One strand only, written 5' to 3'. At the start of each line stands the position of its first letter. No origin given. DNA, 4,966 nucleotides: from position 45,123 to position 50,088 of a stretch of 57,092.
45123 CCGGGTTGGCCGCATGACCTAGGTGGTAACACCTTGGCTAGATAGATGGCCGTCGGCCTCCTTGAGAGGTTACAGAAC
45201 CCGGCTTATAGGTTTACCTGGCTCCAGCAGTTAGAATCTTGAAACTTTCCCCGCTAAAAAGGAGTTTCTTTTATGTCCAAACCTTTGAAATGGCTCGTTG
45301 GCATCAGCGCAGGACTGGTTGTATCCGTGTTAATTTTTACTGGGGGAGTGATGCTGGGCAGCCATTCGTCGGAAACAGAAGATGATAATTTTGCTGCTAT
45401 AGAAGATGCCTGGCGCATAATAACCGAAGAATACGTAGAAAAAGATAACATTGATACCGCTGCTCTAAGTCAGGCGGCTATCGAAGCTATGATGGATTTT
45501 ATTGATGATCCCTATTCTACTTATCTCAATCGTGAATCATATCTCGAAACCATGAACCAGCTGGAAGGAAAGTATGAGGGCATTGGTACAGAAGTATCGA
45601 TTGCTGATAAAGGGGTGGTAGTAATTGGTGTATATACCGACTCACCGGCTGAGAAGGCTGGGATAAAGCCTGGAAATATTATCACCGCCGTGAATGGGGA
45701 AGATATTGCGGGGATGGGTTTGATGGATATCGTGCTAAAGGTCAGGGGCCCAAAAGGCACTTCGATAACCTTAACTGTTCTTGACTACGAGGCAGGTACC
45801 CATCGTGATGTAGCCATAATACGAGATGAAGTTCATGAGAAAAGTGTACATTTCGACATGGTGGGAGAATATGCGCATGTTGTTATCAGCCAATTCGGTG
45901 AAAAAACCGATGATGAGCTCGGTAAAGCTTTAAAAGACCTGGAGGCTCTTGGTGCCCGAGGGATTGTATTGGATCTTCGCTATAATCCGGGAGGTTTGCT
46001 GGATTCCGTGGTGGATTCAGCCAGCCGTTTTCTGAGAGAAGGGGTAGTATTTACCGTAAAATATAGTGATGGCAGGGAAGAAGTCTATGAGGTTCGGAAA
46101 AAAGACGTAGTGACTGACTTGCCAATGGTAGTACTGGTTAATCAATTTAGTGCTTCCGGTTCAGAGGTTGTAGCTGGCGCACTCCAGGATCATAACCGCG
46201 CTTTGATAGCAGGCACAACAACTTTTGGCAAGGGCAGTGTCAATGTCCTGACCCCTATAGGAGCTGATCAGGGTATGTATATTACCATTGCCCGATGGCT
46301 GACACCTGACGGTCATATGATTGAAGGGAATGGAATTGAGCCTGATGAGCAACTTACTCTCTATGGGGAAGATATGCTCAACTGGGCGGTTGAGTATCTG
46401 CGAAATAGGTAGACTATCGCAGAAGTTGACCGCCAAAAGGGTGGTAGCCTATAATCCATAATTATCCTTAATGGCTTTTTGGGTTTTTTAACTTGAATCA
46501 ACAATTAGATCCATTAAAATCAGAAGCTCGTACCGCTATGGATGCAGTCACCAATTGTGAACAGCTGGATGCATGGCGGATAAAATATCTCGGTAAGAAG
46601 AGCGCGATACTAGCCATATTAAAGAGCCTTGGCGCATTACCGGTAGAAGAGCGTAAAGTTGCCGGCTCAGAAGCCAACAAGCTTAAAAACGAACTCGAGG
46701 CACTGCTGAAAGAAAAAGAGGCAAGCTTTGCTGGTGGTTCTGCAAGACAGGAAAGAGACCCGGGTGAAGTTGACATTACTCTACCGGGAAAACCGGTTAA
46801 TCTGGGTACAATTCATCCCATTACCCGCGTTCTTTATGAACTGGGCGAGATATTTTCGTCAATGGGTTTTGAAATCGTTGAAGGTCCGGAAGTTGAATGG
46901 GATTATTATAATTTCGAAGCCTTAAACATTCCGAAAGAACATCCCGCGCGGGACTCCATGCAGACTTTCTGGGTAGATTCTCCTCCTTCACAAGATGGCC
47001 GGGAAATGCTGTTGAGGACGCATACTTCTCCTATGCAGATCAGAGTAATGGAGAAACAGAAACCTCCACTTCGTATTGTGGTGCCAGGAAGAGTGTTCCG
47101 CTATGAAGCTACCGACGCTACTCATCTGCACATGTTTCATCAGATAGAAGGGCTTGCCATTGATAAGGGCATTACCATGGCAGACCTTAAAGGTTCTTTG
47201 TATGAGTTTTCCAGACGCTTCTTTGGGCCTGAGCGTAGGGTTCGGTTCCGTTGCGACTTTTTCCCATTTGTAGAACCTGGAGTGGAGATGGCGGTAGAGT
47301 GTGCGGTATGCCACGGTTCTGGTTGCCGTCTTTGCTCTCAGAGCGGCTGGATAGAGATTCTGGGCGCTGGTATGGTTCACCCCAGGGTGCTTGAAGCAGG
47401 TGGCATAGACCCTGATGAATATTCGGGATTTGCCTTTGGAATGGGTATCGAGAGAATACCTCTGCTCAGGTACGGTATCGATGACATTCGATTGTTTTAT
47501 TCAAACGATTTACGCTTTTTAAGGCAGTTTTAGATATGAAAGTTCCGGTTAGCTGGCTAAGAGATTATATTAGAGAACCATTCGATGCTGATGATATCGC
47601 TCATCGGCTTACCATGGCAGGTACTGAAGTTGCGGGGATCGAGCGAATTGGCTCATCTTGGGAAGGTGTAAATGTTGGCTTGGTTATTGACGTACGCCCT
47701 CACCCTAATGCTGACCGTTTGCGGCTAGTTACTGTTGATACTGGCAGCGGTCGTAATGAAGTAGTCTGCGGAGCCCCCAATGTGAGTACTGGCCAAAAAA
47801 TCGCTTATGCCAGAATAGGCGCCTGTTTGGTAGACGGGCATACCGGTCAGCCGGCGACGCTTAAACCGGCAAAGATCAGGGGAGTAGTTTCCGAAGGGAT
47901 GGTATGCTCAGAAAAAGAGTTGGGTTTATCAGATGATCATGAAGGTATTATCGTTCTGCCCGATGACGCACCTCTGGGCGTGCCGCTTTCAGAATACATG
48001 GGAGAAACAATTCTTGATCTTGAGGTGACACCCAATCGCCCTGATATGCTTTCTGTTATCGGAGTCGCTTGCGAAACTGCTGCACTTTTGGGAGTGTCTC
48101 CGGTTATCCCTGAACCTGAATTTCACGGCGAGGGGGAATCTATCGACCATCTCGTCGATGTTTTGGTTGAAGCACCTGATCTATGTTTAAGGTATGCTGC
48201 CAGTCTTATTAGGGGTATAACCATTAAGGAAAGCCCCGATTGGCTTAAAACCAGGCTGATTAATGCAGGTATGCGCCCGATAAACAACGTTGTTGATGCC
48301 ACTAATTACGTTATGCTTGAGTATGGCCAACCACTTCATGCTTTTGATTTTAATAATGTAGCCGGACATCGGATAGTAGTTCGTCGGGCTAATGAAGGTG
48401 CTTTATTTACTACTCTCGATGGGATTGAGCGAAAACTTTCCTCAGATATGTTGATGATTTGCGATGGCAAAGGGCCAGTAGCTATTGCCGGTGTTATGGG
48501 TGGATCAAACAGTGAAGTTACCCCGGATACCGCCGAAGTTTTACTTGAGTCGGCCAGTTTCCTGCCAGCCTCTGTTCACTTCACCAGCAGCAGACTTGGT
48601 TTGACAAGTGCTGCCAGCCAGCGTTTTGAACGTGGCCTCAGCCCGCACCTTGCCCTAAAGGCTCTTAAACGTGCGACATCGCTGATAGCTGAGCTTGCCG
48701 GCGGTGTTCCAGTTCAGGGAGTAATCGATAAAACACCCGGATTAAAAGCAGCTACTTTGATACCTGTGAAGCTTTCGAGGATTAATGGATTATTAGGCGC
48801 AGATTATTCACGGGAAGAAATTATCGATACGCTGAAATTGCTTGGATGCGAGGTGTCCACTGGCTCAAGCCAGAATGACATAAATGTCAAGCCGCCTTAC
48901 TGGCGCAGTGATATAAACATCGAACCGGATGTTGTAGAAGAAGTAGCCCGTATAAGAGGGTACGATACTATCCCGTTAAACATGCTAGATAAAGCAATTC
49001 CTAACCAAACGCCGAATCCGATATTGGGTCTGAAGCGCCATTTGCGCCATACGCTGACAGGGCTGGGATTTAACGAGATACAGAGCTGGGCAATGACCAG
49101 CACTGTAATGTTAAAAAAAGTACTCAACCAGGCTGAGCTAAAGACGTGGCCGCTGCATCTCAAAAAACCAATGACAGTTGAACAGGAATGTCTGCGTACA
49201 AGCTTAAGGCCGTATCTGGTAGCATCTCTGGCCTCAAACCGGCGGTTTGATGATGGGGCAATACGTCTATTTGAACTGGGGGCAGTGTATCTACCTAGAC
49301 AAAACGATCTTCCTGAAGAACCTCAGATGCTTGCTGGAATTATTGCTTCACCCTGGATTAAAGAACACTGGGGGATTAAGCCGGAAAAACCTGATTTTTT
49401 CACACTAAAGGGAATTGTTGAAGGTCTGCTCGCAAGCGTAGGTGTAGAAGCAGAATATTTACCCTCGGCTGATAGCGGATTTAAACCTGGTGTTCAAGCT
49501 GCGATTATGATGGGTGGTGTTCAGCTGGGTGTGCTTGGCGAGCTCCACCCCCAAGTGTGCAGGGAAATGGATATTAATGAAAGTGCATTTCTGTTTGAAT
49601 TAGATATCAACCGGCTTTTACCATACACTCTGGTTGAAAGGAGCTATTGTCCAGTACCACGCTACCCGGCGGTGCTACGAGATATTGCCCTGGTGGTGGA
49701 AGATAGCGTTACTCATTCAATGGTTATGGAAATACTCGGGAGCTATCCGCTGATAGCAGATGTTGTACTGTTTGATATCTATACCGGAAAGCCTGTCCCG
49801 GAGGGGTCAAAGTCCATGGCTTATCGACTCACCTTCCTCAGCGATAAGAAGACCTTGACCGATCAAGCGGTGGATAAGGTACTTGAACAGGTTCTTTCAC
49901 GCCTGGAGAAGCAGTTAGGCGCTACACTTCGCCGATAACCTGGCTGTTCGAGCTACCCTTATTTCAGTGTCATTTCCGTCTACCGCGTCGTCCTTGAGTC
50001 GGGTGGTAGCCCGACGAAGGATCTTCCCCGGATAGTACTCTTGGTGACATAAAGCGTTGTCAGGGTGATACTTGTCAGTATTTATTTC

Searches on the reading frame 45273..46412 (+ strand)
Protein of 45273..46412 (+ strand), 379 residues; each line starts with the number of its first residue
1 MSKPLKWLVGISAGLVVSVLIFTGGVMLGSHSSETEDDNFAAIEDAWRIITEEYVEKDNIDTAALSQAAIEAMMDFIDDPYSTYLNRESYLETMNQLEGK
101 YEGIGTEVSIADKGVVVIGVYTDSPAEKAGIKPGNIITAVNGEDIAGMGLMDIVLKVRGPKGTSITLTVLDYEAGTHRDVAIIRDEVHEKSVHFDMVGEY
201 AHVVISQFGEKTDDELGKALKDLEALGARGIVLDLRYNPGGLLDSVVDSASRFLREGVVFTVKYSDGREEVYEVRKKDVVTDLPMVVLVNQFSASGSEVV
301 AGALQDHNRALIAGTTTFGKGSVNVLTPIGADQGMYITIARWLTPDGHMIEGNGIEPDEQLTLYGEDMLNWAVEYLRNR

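Call 32: search_protein_families(library=ncbifam, proteins=[window:45273-46412:+], max_evalue=0.00001)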
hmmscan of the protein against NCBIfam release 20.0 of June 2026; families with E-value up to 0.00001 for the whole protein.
window:45273-46412:+ (379 aa): 16 families
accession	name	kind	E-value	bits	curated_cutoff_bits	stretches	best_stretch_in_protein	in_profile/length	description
TIGR00225.1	prc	subfamily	3.5e-86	289.3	218.6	1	52-362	2-315/335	C-terminal processing peptidase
NF052377.1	lmo1851_S41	exception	4.2e-81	273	725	1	9-363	17-369/468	lmo1851 family serine protease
NF045588.1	Cterm_S41_CtpA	exception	6.4e-69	232.8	625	1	37-362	49-377/401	carboxyl-terminal processing protease CtpA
NF045590.1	Cterm_S41_CtpC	exception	7.2e-69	232.6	665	1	44-366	59-383/418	carboxyl-terminal processing protease CtpC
TIGR03900.1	prc_long_Delta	hypoth_equivalog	5.2e-68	229.9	660.95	1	53-361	92-404/973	MXAN_5808 family serine peptidase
NF045591.1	Cterm_S41_CtpZ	exception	2.2e-66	224.3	525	1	37-362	49-375/403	carboxyl-terminal processing protease CtpZ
NF045589.1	Cterm_S41_CtpB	exception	1.2e-65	221.9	633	1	45-367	61-386/416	carboxyl-terminal processing protease CtpB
NF051464.1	tail_spec_CT441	exception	8.2e-48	163.6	700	1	68-358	214-522/645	tail-specific protease Tsp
NF008388.1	PRK11186.1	exception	1.9e-36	125.7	825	1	67-324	212-481/663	carboxy terminal-processing peptidase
NF058627.1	S41_Gfo1087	equivalog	6.8e-18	64.8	455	1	78-323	93-369/489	GFO_1087 family putative carboxy terminal peptidase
NF033424.1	chlamy_CPAF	equivalog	7.9e-09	34.7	250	1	283-376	457-553/564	protease-like activity factor CPAF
TIGR02037.1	degP_htrA_DO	subfamily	1.1e-08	34.4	416.2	1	112-189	258-334/434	Do family serine endopeptidase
NF041521.1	HhoA_HhoB_HtrA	equivalog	6.2e-08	32.3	450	1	108-147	257-297/335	HhoA/HhoB/HtrA family serine endopeptidase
NF047968.1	SerProtHtrA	equivalog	4e-07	29.7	470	1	105-152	282-328/357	serine protease HtrA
NF040960.1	MamE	equivalog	7.2e-06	24.8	800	1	110-185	464-536/659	magnetosome formation protease MamE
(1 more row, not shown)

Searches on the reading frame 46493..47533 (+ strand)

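Call 32: search_protein_families(library=ncbifam, proteins=[window:46493-47533:+], max_evalue=0.00001)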
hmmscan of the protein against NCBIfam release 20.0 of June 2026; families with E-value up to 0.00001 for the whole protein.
window:46493-47533:+ (346 aa): 5 families
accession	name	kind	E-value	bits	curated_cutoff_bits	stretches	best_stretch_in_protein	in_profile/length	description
TIGR00468.1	pheS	equivalog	7.5e-97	324.4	237.45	1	43-346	6-322/324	phenylalanine--tRNA ligase subunit alpha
NF003210.0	PRK04172.1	equivalog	7.7e-60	203.1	350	2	169-345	329-490/496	phenylalanine--tRNA ligase subunit alpha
NF051887.1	PheS_related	equivalog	2.2e-36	125.7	300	1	108-346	12-239/349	PheS-related mystery ligase SrmL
TIGR00469.1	pheS_mito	equivalog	2e-28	99.3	258.35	2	249-346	258-343/451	phenylalanine--tRNA ligase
TIGR00470.1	sepS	equivalog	9.4e-07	27.6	380.65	1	184-334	199-339/533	O-phosphoserine--tRNA ligase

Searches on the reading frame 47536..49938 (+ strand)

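Call 32: search_protein_families(library=ncbifam, proteins=[window:47536-49938:+], max_evalue=0.00001)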
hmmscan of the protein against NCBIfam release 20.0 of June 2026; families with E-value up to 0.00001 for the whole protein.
window:47536-49938:+ (800 aa): 7 families
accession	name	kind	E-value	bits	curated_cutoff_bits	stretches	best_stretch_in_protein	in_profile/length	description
TIGR00472.1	pheT_bact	equivalog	5.2e-229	762.5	402.65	1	1-799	1-798/798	phenylalanine--tRNA ligase subunit beta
NF001882.0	PRK00629.5-4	equivalog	1.2e-45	156.1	527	1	9-584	9-560/725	phenylalanine--tRNA ligase subunit beta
TIGR00471.1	pheT_arch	equivalog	5.4e-42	144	282.65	1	400-695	272-551/551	phenylalanine--tRNA ligase subunit beta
NF045760.1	YtpR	equivalog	6.5e-28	97.8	100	1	44-148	82-182/185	YtpR family tRNA-binding protein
NF001879.0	PRK00629.5-1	equivalog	3.5e-11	42.4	840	1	16-185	17-187/718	phenylalanine--tRNA ligase subunit beta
NF045867.1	PheT_Nterm_rel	equivalog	1.4e-09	38.2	120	1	45-131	89-170/171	TyrS-associated PheT N-terminal domain-related protein TapR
TIGR00399.1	metG_C_term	equivalog_domain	3.1e-06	27.1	116.65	1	46-128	45-118/139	methionine--tRNA ligase subunit beta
